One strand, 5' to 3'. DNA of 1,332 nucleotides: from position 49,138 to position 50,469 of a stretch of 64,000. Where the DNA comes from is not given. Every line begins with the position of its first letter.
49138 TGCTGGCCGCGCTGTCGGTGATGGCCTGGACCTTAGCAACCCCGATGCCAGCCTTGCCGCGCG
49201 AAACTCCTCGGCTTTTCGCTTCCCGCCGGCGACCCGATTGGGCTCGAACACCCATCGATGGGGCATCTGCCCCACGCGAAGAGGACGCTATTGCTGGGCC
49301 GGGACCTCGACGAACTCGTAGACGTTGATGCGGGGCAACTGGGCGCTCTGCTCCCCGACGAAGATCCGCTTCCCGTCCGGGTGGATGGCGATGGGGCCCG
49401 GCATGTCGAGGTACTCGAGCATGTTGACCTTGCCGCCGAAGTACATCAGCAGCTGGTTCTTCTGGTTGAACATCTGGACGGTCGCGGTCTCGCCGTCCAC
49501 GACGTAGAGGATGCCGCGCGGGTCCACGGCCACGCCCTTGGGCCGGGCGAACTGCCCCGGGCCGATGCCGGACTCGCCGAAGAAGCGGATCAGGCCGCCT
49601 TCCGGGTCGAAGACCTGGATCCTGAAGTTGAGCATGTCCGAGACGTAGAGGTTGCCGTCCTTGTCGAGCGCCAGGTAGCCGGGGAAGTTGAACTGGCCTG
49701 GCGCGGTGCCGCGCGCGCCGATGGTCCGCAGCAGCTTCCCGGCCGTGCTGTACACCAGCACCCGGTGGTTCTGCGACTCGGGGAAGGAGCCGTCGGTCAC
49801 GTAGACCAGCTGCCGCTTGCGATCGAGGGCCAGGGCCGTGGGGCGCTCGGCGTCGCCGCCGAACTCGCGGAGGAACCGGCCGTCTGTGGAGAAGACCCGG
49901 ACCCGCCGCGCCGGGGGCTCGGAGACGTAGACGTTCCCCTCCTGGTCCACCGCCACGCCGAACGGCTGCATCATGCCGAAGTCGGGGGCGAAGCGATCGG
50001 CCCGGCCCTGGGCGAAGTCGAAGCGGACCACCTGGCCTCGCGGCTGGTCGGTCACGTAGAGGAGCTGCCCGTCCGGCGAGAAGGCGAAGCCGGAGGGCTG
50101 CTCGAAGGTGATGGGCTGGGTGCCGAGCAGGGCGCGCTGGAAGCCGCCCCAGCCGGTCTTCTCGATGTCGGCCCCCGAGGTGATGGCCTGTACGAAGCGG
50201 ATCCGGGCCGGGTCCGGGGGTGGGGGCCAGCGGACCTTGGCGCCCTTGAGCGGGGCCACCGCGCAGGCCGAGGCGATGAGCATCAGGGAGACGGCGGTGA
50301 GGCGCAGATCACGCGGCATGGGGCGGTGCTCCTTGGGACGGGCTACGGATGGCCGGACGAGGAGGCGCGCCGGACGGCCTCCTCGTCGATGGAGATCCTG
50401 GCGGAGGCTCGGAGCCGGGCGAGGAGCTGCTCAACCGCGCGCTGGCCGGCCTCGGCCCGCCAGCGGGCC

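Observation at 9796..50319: The pairing of an NHL beta-propeller with a CxxCHxxH-first cytochrome recurs three times in one window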

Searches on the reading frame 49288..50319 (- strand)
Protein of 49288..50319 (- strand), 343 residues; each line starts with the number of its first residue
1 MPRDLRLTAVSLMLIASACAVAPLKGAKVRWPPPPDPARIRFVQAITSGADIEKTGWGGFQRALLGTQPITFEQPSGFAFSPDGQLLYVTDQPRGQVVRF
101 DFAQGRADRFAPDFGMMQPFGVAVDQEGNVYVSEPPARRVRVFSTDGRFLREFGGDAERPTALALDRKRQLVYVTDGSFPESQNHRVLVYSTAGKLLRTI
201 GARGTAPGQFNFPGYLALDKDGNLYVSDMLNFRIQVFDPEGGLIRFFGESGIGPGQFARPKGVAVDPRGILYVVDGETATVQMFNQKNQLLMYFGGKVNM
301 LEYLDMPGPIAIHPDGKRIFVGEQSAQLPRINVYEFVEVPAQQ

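Call 3: search_protein_families(library=pfam, proteins=[window:49288-50319:-], max_evalue=0.01)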
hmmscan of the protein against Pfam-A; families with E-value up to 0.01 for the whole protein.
window:49288-50319:- (343 aa): 12 families
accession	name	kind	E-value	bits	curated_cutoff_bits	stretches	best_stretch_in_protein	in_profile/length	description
PF01436.27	NHL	-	2.2e-24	84.6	20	2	257-283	1-27/28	NHL repeat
PF08450.18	SGL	-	5.5e-18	65.9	26.3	1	73-175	134-243/246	SMP-30/Gluconolactonase/LRE-like region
PF17170.10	DUF5128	-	3.7e-09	36.7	22.9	1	220-278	52-111/321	6-bladed beta-propeller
PF25021.1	TEN_NHL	-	1.6e-08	34.3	27.1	0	257-285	141-167/357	Teneurin NHL domain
PF06739.17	SBBP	-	6.1e-07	29.7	20.5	0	118-132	14-28/38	Beta-propeller repeat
PF10282.15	Lactonase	-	4.8e-05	23.2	21.7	0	64-102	282-320/344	Lactonase, 7-bladed beta-propeller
PF24684.1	Vgb_lyase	-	6.9e-05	22.2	50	1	74-286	14-209/290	Virginiamycin B lyase family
PF06977.17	SdiA-regulated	-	0.00016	21.4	21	0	116-136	222-242/249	SdiA-regulated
PF01731.26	Arylesterase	-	0.00049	20.7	21.3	0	71-98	52-79/86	Arylesterase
PF20067.5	SSL_N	-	0.0012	19.1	18.9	0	213-227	23-37/46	Strictosidine synthase-like, N-terminal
PF07676.18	PD40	-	0.0069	16.8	20.9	0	77-93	13-30/38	WD40-like Beta Propeller Repeat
PF22701.2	Mala_s_1-like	-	0.0077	16.4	27.5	0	107-164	86-136/195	Mal s 1 allergenic protein-like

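Call 26: find_homologous_proteins(query=window:49288-50319:-, max_evalue=0.00001)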
Query window:49288-50319:- (343 aa): 4778 proteins with E <= 0.00001 among 8000 candidates; the best 120 are listed.
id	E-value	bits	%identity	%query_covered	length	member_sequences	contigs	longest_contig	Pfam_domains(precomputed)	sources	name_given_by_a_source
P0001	2.8e-228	775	100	100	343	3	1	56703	PF17170.11,PF01436.28,PF25021.2,PF06739.18,PF08450.19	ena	-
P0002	1.6e-200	684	86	99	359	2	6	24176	PF10282.16,PF01436.28,PF25021.2,PF06739.18,PF08450.19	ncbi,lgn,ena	-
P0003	3.3e-184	630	80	99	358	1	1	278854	PF10282.16,PF01436.28,PF25021.2,PF06739.18,PF08450.19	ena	-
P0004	5.2e-158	544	71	99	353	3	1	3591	PF17170.11,PF22807.3,PF01436.28,PF25021.2,PF06739.18,PF08450.19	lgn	-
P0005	1.1e-155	536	72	93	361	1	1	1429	PF17170.11,PF22807.3,PF01436.28,PF25021.2,PF06739.18,PF08450.19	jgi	jgi:DNA-binding beta-propeller fold protein YncE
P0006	4.7e-153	528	69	99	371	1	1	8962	PF06977.18,PF17170.11,PF01436.28,PF25021.2,PF08450.19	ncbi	-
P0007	2.6e-150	519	70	94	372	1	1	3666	PF17170.11,PF01436.28,PF25021.2,PF06739.18,PF08450.19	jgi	jgi:DNA-binding beta-propeller fold protein YncE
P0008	6.7e-149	514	69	92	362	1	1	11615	PF17170.11,PF01436.28,PF25021.2,PF06739.18,PF08450.19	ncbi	-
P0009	4.3e-148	511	69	94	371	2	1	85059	PF17170.11,PF22807.3,PF01436.28,PF25021.2,PF06739.18,PF08450.19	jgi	jgi:DNA-binding beta-propeller fold protein YncE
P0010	2.0e-147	509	69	94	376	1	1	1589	PF17170.11,PF01731.27,PF01436.28,PF25021.2,PF06739.18,PF08450.19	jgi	jgi:DNA-binding beta-propeller fold protein YncE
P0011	4.5e-147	508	65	100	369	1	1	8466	PF17170.11,PF01731.27,PF01436.28,PF25021.2,PF06739.18,PF08450.19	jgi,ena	-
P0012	7.6e-147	507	68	94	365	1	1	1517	PF06977.18,PF17170.11,PF01731.27,PF01436.28,PF25021.2,PF06739.18,PF08450.19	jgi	jgi:DNA-binding beta-propeller fold protein YncE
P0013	1.8e-146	506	68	99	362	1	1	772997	PF17170.11,PF01731.27,PF01436.28,PF25021.2,PF06739.18,PF08450.19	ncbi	-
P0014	1.7e-145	503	67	99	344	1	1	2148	PF17170.11,PF01436.28,PF25021.2,PF06739.18,PF08450.19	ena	-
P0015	2.1e-142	493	64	98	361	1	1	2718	PF17170.11,PF01436.28,PF25021.2,PF06739.18,PF08450.19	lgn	-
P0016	7.2e-142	491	66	94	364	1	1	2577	PF06977.18,PF01436.28,PF25021.2,PF06739.18,PF08450.19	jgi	jgi:DNA-binding beta-propeller fold protein YncE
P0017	1.5e-141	490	67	94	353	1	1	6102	PF06977.18,PF17170.11,PF01436.28,PF25021.2,PF06739.18,PF08450.19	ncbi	-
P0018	2.1e-140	486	65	94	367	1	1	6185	PF17170.11,PF01731.27,PF01436.28,PF25021.2,PF06739.18,PF08450.19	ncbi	-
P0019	1.9e-139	483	63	99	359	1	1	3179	PF17170.11,PF01436.28,PF25021.2,PF08450.19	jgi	jgi:DNA-binding beta-propeller fold protein YncE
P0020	8.6e-136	471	64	97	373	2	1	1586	PF10282.16,PF01731.27,PF24684.2,PF01436.28,PF25021.2,PF06739.18,PF08450.19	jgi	jgi:DNA-binding beta-propeller fold protein YncE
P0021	2.3e-133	463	63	96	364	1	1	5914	PF17170.11,PF01436.28,PF25021.2,PF08450.19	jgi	jgi:DNA-binding beta-propeller fold protein YncE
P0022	7.8e-131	455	62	94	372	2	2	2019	PF17170.11,PF01731.27,PF01436.28,PF25021.2,PF06739.18,PF08450.19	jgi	jgi:DNA-binding beta-propeller fold protein YncE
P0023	1.5e-126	440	71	81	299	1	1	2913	PF17170.11,PF01436.28,PF25021.2,PF06739.18,PF08450.19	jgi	jgi:DNA-binding beta-propeller fold protein YncE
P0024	5.4e-117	409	56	92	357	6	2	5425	PF17170.11,PF01436.28,PF25021.2,PF06739.18,PF08450.19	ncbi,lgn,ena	-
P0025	1.2e-97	345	52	89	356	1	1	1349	PF17170.11,PF01731.27,PF01436.28,PF25021.2,PF06739.18,PF08450.19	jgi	jgi:DNA-binding beta-propeller fold protein YncE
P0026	1.3e-97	345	52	95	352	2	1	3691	PF10282.16,PF17170.11,PF01731.27,PF01436.28,PF06739.18,PF08450.19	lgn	-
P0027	5.5e-95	337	54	94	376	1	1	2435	PF17170.11,PF01436.28,PF06739.18,PF08450.19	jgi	-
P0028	8.8e-95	336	48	98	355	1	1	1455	PF17170.11,PF01731.27,PF01436.28,PF25021.2,PF06739.18,PF08450.19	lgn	-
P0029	4.1e-94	334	49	99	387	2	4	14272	PF17170.11,PF01731.27,PF01436.28,PF06739.18,PF08450.19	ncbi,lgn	-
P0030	1.0e-93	333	47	99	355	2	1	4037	PF17170.11,PF01731.27,PF01436.28,PF25021.2,PF06739.18,PF08450.19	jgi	-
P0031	2.3e-93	331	50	95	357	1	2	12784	PF17170.11,PF01731.27,PF01436.28,PF06739.18,PF08450.19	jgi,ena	-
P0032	1.3e-92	329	51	91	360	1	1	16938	PF10282.16,PF17170.11,PF01731.27,PF01436.28,PF06739.18,PF08450.19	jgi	jgi:DNA-binding beta-propeller fold protein YncE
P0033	3.0e-91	324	50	92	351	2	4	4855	PF17170.11,PF01731.27,PF01436.28,PF25021.2,PF06739.18,PF08450.19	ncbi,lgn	-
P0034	1.3e-90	322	49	99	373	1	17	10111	PF17170.11,PF01731.27,PF01436.28,PF25021.2,PF06739.18,PF08450.19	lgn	-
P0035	1.3e-90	322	49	97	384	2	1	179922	PF17170.11,PF01436.28,PF08450.19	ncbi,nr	ncbi:MAG TPA: 6-bladed beta-propeller [Anaeromyxobacteraceae bacterium]|nr:6-bladed beta-propeller [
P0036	2.2e-90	322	47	92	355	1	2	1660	PF17170.11,PF01731.27,PF01436.28,PF25021.2,PF06739.18,PF08450.19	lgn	-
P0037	2.2e-90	322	49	93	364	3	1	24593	PF17170.11,PF01731.27,PF01436.28,PF06739.18,PF08450.19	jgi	jgi:DNA-binding beta-propeller fold protein YncE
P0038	3.1e-90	321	47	94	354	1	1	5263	PF17170.11,PF01731.27,PF01436.28,PF06739.18,PF08450.19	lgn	-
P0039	3.3e-90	321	50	92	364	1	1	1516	PF10282.16,PF17170.11,PF01436.28,PF25021.2,PF08450.19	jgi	jgi:sugar lactone lactonase YvrE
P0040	2.2e-89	318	49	97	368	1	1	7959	PF17170.11,PF01731.27,PF01436.28,PF25021.2,PF06739.18,PF08450.19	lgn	-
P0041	2.3e-89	318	48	91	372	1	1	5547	PF17170.11,PF01436.28,PF25021.2,PF06739.18,PF08450.19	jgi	-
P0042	2.6e-89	318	48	89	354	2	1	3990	PF17170.11,PF01731.27,PF01436.28,PF25021.2,PF06739.18,PF08450.19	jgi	jgi:DNA-binding beta-propeller fold protein YncE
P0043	4.0e-89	317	47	98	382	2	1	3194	PF17170.11,PF01731.27,PF01436.28,PF25021.2,PF06739.18,PF08450.19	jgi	jgi:sugar lactone lactonase YvrE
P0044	4.4e-89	317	48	98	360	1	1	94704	PF17170.11,PF01731.27,PF01436.28,PF25021.2,PF06739.18,PF08450.19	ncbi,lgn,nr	ncbi:MAG: hypothetical protein HYZ28_12610 [Myxococcales bacterium]|nr:hypothetical protein [Myxococ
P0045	6.1e-89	317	49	96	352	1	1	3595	PF17170.11,PF01731.27,PF01436.28,PF25021.2,PF06739.18,PF08450.19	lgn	-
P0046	8.6e-89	316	49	88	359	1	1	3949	PF10282.16,PF17170.11,PF01731.27,PF24684.2,PF01436.28,PF25021.2,PF06739.18,PF08450.19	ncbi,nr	ncbi:MAG TPA: SMP-30/gluconolactonase/LRE family protein [Anaeromyxobacteraceae bacterium]|nr:SMP-30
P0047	1.1e-88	316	48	92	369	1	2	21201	PF17170.11,PF22807.3,PF01436.28,PF06739.18,PF08450.19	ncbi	-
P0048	2.7e-88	315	48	91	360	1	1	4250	PF01731.27,PF01436.28,PF25021.2,PF06739.18,PF08450.19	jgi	jgi:sugar lactone lactonase YvrE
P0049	3.2e-88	314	49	99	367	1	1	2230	PF01731.27,PF01436.28,PF25021.2,PF06739.18,PF08450.19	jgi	jgi:DNA-binding beta-propeller fold protein YncE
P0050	5.9e-88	314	49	94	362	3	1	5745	PF17170.11,PF01731.27,PF01436.28,PF06739.18,PF08450.19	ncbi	-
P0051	8.4e-88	313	47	100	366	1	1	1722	PF10282.16,PF17170.11,PF01731.27,PF01436.28,PF25021.2,PF06739.18,PF08450.19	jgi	jgi:DNA-binding beta-propeller fold protein YncE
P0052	9.3e-88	313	49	91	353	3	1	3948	PF17170.11,PF01731.27,PF01436.28,PF06739.18,PF08450.19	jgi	jgi:DNA-binding beta-propeller fold protein YncE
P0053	1.1e-87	313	46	99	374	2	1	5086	PF17170.11,PF01436.28,PF25021.2,PF06739.18,PF08450.19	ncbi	-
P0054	2.0e-87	312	48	98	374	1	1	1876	PF17170.11,PF01731.27,PF01436.28,PF25021.2,PF06739.18,PF08450.19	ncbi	-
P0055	2.3e-87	312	46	97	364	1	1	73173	PF10282.16,PF17170.11,PF01731.27,PF01436.28,PF25021.2,PF06739.18,PF08450.19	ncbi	-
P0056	3.5e-87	311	50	91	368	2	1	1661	PF01436.28,PF08450.19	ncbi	-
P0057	3.7e-87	311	46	94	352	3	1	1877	PF01436.28,PF25021.2,PF06739.18,PF08450.19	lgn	-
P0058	6.2e-87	310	49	95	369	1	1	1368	PF10282.16,PF01731.27,PF01436.28,PF25021.2,PF06739.18,PF08450.19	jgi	-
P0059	9.3e-87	310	47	97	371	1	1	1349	PF17170.11,PF01436.28,PF25021.2,PF06739.18,PF08450.19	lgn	-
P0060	1.1e-85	306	47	99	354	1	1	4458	PF17170.11,PF01731.27,PF01436.28,PF25021.2,PF06739.18,PF08450.19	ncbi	-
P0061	5.4e-85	304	46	95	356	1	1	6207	PF17170.11,PF01436.28,PF25021.2,PF06739.18,PF08450.19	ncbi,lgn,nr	ncbi:MAG: SMP-30/gluconolactonase/LRE family protein [Deltaproteobacteria bacterium]|nr:SMP-30/gluco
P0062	1.7e-84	302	48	92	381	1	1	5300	PF10282.16,PF17170.11,PF01731.27,PF01436.28,PF25021.2,PF06739.18,PF08450.19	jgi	jgi:DNA-binding beta-propeller fold protein YncE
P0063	3.7e-84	301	47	97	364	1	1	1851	PF17170.11,PF01436.28,PF25021.2,PF06739.18,PF08450.19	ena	-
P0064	7.9e-84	300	46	93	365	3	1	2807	PF10282.16,PF17170.11,PF01731.27,PF01436.28,PF25021.2,PF06739.18,PF08450.19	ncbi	-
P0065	1.3e-83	299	47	98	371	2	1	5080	PF17170.11,PF01731.27,PF01436.28,PF25021.2,PF06739.18,PF08450.19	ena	-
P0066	1.7e-83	299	46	95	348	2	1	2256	PF17170.11,PF01436.28,PF25021.2,PF06739.18,PF08450.19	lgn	-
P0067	4.5e-83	298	46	92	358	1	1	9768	PF17170.11,PF01731.27,PF01436.28,PF06739.18,PF08450.19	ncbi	-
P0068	7.6e-83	297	47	99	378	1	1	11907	PF17170.11,PF01731.27,PF01436.28,PF06739.18,PF08450.19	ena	-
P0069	9.2e-83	296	47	98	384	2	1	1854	PF17170.11,PF01436.28,PF25021.2,PF06739.18,PF08450.19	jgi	jgi:DNA-binding beta-propeller fold protein YncE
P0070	1.6e-82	296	47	94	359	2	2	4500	PF01731.27,PF01436.28,PF25021.2,PF06739.18,PF08450.19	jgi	jgi:sugar lactone lactonase YvrE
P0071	2.8e-82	295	46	94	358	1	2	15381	PF17170.11,PF01731.27,PF01436.28,PF25021.2,PF06739.18,PF08450.19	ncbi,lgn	-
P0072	5.4e-82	294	46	99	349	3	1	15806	PF10282.16,PF17170.11,PF01731.27,PF01436.28,PF25021.2,PF06739.18,PF08450.19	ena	-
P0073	9.7e-82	293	46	97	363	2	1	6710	PF17170.11,PF01731.27,PF01436.28,PF06739.18,PF08450.19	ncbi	-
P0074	1.7e-81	292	48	97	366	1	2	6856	PF17170.11,PF01731.27,PF01436.28,PF06739.18,PF08450.19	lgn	-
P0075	2.6e-81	292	46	98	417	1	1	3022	PF17170.11,PF01436.28,PF25021.2,PF06739.18,PF08450.19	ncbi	-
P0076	3.0e-81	292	46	91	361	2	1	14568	PF17170.11,PF01731.27,PF01436.28,PF25021.2,PF06739.18,PF08450.19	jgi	jgi:DNA-binding beta-propeller fold protein YncE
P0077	3.5e-81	291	49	94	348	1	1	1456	PF17170.11,PF01731.27,PF01436.28,PF25021.2,PF06739.18,PF08450.19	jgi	jgi:DNA-binding beta-propeller fold protein YncE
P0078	3.9e-81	291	44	100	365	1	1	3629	PF17170.11,PF01731.27,PF01436.28,PF25021.2,PF06739.18,PF08450.19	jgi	jgi:DNA-binding beta-propeller fold protein YncE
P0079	5.3e-81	291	45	94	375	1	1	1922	PF10282.16,PF17170.11,PF01731.27,PF22807.3,PF01436.28,PF25021.2,PF08450.19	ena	-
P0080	7.5e-81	290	46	92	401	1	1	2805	PF17170.11,PF01436.28,PF25021.2,PF06739.18,PF08450.19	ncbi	-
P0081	9.4e-81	290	47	99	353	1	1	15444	PF17170.11,PF01731.27,PF01436.28,PF25021.2,PF06739.18,PF08450.19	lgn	-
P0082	3.4e-80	288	46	88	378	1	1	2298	PF10282.16,PF17170.11,PF01436.28,PF25021.2,PF06739.18,PF08450.19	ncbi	-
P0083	4.1e-80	288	46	95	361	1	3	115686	PF17170.11,PF01731.27,PF01436.28,PF25021.2,PF06739.18,PF08450.19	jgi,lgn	jgi:DNA-binding beta-propeller fold protein YncE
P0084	7.1e-80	287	46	92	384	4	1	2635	PF17170.11,PF01731.27,PF01436.28,PF25021.2,PF06739.18,PF08450.19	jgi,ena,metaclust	metaclust:\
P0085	8.2e-80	287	44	91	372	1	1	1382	PF24814.2,PF06977.18,PF17170.11,PF01731.27,PF01436.28,PF25021.2,PF06739.18,PF08450.19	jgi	jgi:sugar lactone lactonase YvrE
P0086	1.0e-79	287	45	98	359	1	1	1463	PF17170.11,PF01731.27,PF01436.28,PF06739.18,PF08450.19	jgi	jgi:DNA-binding beta-propeller fold protein YncE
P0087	1.1e-79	286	45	90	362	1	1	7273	PF01436.28,PF08450.19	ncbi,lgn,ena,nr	ncbi:MAG TPA: SMP-30/gluconolactonase/LRE family protein [Anaeromyxobacteraceae bacterium]|nr:SMP-30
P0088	1.1e-79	286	46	92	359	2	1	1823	PF17170.11,PF01731.27,PF01436.28,PF25021.2,PF06739.18,PF08450.19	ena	-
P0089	1.5e-79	286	45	99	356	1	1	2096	PF17170.11,PF01731.27,PF01436.28,PF06739.18,PF08450.19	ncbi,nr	ncbi:MAG TPA: SMP-30/gluconolactonase/LRE family protein [Gemmatimonadaceae bacterium]|nr:SMP-30/glu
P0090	1.9e-79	286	36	66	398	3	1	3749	PF17170.11,PF13449.13,PF20067.6,PF02393.22,PF24684.2,PF01436.28,PF25021.2,PF06739.18,PF08450.19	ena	-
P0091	4.1e-79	284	47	92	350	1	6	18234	PF17170.11,PF01731.27,PF01436.28,PF25021.2,PF06739.18,PF08450.19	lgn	-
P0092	4.3e-79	284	44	99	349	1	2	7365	PF17170.11,PF01731.27,PF01436.28,PF25021.2,PF06739.18,PF08450.19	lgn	-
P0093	4.5e-79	284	46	97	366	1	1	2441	PF17170.11,PF01731.27,PF01436.28,PF25021.2,PF06739.18,PF08450.19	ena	-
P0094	5.0e-79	284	46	98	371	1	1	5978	PF01731.27,PF01436.28,PF25021.2,PF06739.18,PF08450.19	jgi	jgi:DNA-binding beta-propeller fold protein YncE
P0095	6.0e-79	284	45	98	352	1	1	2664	PF17170.11,PF01731.27,PF01436.28,PF25021.2,PF06739.18,PF08450.19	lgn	-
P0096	1.1e-78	283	43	99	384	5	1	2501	PF17170.11,PF01731.27,PF01436.28,PF25021.2,PF06739.18,PF08450.19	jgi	-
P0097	1.3e-78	283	47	92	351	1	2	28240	PF10282.16,PF17170.11,PF01731.27,PF01436.28,PF25021.2,PF06739.18,PF08450.19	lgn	-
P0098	3.2e-78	282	44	96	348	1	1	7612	PF17170.11,PF01731.27,PF01436.28,PF25021.2,PF06739.18,PF08450.19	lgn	-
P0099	4.7e-78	281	46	85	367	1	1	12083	PF10282.16,PF17170.11,PF01731.27,PF01436.28,PF25021.2,PF06739.18,PF08450.19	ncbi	-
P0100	4.8e-78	281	45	100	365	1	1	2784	PF17170.11,PF01731.27,PF01436.28,PF25021.2,PF06739.18,PF08450.19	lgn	-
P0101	5.2e-78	281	43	97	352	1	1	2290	PF17170.11,PF01436.28,PF25021.2,PF06739.18,PF08450.19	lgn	-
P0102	7.6e-78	280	55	75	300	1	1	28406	PF17170.11,PF01436.28,PF25021.2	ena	-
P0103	8.4e-78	280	45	91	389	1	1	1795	PF17170.11,PF01436.28,PF25021.2,PF06739.18,PF08450.19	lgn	-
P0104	1.1e-77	280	46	85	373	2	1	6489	PF10282.16,PF17170.11,PF00058.24,PF01436.28,PF25021.2,PF06739.18,PF08450.19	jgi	-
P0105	1.7e-77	279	46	96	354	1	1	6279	PF01731.27,PF01436.28,PF25021.2,PF06739.18,PF24303.1,PF08450.19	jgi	jgi:DNA-binding beta-propeller fold protein YncE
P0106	5.7e-77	277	45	96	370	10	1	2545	PF17170.11,PF01731.27,PF01436.28,PF25021.2,PF06739.18,PF08450.19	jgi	-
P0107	1.2e-76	276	47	94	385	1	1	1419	PF17170.11,PF01731.27,PF01436.28,PF06739.18,PF08450.19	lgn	-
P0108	1.2e-76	276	44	95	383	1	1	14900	PF17170.11,PF22807.3,PF01436.28,PF25021.2,PF06739.18,PF08450.19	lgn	-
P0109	1.6e-76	276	47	91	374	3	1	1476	PF01731.27,PF02393.22,PF01436.28,PF25021.2,PF06739.18,PF08450.19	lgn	-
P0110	1.8e-76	276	53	78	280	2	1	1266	PF01731.27,PF01436.28,PF25021.2,PF06739.18,PF08450.19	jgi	jgi:sugar lactone lactonase YvrE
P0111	1.9e-76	276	42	99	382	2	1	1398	PF10282.16,PF17170.11,PF01731.27,PF01436.28,PF25021.2,PF06739.18,PF08450.19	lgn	-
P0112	2.9e-76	275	45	92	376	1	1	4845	PF17170.11,PF01436.28,PF25021.2,PF06739.18,PF08450.19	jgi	jgi:DNA-binding beta-propeller fold protein YncE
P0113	4.2e-76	275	46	92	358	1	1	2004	PF01436.28,PF08450.19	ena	-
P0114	1.6e-75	273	44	99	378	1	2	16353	PF17170.11,PF01436.28,PF25021.2,PF06739.18,PF08450.19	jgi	-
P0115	2.5e-75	272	46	85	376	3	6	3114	PF17170.11,PF01436.28,PF25021.2,PF06739.18,PF08450.19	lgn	-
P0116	2.5e-75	272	43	94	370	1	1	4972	PF17170.11,PF01436.28,PF06739.18,PF08450.19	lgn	-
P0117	5.3e-75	271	47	87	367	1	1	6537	PF07494.18,PF17170.11,PF20067.6,PF22807.3,PF01436.28,PF25021.2,PF06739.18,PF08450.19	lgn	-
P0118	6.1e-75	271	45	94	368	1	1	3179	PF17170.11,PF02393.22,PF01436.28,PF25021.2,PF06739.18,PF08450.19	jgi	jgi:sugar lactone lactonase YvrE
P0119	9.6e-75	270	45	92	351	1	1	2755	PF17170.11,PF01731.27,PF01436.28,PF06739.18,PF08450.19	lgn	-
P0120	9.9e-75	270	47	86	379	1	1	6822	PF17170.11,PF01436.28,PF25021.2,PF08450.19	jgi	-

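Call 28: find_related_loci(query=A1, collection=genome_contigs, flank=8000)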
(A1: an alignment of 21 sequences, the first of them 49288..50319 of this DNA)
Query A1 (343 aa) in genome_contigs; peptide patterns used: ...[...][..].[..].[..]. (x = any residue, [..] = any of these).
600 stretches matched a pattern (row limit reached: there are more); 592 encode a relative of the query (tblastn E <= 1e-3); the best 80 are kept; 80 distinct loci.
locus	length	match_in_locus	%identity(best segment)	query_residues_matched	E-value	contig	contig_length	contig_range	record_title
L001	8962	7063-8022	71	19-339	6e-152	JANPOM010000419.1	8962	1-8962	MAG: Anaeromyxobacter sp. isolate VAR_87_concoct_77 VAR_87_k141_2084420, whole genome shotgun sequence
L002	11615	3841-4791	69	23-339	2e-146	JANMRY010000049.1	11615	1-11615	MAG: Anaeromyxobacter sp. isolate SOY_30_concoct_107_sub SOY_30_k141_2640030, whole genome shotgun sequence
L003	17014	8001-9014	68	1-338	1e-143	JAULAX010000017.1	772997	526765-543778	MAG: Anaeromyxobacteraceae bacterium isolate MAG.18 contig_529, whole genome shotgun sequence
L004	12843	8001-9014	45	7-343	5e-81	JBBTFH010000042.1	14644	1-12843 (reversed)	MAG: Myxococcota bacterium isolate H32-bin139_1 H32_bin139_1_000000000042, whole genome shotgun sequence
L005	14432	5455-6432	46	19-339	1e-79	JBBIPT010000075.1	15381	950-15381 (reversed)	MAG: Anaeromyxobacter sp. isolate RSF170216_bin_309 NODE_2428_length_15381_cov_2.58024, whole genome shotgun sequence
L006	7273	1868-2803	45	25-334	2e-79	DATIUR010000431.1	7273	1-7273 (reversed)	MAG TPA_asm: Anaeromyxobacteraceae bacterium isolate SMAG_U15986 k141_722009, whole genome shotgun sequence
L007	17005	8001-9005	43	13-339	2e-74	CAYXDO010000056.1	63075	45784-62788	MAG TPA_asm: uncultured Myxococcales bacterium isolate binchicken_co232_77 genome assembly, contig: NODE_717_length_6307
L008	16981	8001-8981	43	19-342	3e-71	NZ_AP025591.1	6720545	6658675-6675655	Anaeromyxobacter oryzae strain Red232 chromosome, complete genome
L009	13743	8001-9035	40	3-341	3e-65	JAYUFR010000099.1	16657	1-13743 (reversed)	MAG: Sterolibacteriaceae bacterium isolate GFS_7836 GFS_7836_98, whole genome shotgun sequence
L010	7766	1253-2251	39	15-341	2e-63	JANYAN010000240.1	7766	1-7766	MAG: Burkholderiales bacterium isolate GL140_5_metabat_307_sub GL140_5_k141_2853359, whole genome shotgun sequence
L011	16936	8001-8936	41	29-343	1e-60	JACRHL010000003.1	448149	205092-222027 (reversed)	MAG: Nitrospirae bacterium isolate NC_groundwater_1776_Pr3_B-0.1um_70_102 SR-2_scaffold_141_295646, whole genome shotgun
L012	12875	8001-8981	36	6-338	2e-59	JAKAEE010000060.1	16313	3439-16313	MAG: Bacteroidetes bacterium isolate WY1.bin124 NODE_5443_length_16313_cov_17.011986, whole genome shotgun sequence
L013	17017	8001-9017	35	9-342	2e-58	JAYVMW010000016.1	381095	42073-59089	MAG: Oxalobacteraceae bacterium isolate GL61_DN_metabinner_3_sub GL61_DN_metabinner_3_sub_15, whole genome shotgun seque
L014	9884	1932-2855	38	29-340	4e-58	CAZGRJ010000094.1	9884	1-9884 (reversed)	MAG TPA_asm: uncultured Nitrospirales bacterium isolate SRP214966_co3_157 genome assembly, contig: NODE_11595_length_988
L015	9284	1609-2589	37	17-342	4e-58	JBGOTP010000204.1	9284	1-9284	MAG: Vicinamibacteria bacterium isolate OBJ_0618_7090110_16 k141_10999518_length_9284_cov_16.0016, whole genome shotgun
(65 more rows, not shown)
